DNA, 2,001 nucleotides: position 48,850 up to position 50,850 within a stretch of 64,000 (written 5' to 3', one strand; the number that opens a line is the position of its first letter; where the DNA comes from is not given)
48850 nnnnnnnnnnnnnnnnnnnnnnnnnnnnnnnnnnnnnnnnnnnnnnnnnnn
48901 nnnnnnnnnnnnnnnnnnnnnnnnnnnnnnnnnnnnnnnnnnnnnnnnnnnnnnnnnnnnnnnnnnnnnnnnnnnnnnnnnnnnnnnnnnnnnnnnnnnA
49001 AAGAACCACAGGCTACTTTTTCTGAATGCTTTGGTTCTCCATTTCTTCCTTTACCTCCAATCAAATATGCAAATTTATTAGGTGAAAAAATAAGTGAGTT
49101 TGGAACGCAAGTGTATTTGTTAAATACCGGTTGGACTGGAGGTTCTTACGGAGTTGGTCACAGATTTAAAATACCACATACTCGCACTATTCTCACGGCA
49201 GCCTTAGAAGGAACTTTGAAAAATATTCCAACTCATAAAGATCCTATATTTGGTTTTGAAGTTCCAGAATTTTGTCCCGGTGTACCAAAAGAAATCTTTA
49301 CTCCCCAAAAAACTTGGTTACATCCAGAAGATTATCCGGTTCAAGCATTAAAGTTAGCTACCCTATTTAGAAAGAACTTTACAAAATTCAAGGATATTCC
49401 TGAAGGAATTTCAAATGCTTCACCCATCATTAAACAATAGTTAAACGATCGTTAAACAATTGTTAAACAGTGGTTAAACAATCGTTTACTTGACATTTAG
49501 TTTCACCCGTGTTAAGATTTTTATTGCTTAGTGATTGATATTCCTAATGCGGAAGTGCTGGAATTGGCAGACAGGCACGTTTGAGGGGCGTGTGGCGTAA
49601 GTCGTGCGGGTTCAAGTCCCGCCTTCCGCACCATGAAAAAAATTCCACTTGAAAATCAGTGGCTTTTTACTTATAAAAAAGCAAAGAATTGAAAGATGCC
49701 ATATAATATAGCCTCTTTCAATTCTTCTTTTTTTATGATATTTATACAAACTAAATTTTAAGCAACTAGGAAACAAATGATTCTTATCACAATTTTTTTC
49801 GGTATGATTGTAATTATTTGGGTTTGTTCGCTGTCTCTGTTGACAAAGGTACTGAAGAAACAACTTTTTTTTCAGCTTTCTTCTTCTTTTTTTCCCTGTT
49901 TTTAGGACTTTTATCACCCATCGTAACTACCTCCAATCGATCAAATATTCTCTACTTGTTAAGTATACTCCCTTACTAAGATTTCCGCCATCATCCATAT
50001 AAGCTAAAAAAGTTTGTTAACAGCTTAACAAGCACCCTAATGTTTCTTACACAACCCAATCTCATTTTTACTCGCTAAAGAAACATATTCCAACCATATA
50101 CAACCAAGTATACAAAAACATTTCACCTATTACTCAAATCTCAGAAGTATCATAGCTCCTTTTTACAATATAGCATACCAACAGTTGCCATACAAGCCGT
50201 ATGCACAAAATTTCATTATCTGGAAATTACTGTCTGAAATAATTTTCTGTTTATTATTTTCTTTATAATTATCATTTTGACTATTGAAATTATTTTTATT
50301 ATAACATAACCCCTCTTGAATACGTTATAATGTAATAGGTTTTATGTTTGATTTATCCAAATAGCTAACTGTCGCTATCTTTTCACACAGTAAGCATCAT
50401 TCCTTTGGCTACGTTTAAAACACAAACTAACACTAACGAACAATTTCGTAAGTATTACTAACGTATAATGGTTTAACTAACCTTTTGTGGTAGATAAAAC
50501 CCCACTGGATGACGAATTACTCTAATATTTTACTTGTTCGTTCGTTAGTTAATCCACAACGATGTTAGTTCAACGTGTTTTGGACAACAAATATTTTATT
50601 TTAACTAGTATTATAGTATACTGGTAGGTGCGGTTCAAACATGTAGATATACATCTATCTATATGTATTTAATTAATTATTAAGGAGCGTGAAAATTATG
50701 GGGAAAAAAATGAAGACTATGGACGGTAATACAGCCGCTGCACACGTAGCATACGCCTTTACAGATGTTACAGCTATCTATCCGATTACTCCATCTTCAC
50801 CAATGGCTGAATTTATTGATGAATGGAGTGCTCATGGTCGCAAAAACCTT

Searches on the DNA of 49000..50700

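Call 71: search_rna_families(source=window, start=49000, end=50700, threshold=evalue, max_evalue=1)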
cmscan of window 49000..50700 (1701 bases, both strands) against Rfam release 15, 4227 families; matches with E-value up to 1: 4.
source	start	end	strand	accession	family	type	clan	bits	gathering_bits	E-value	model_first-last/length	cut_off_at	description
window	49549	49630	+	RF00005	tRNA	Gene; tRNA;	CL00001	46.4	29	2.6e-08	1-71/71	no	tRNA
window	49687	49723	-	RF04134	MIR7504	Gene; miRNA;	-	25.2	83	0.13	1-124/124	no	MIR7504 microRNA precursor family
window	49442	49488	-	RF03879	mir-2831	Gene; miRNA;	-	21.4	90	0.35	1-75/75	no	mir-2831 microRNA precursor family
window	49683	49727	-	RF03263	MIR861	Gene; miRNA;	-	20.8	70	0.96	1-111/111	no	MIR861 microRNA precursor family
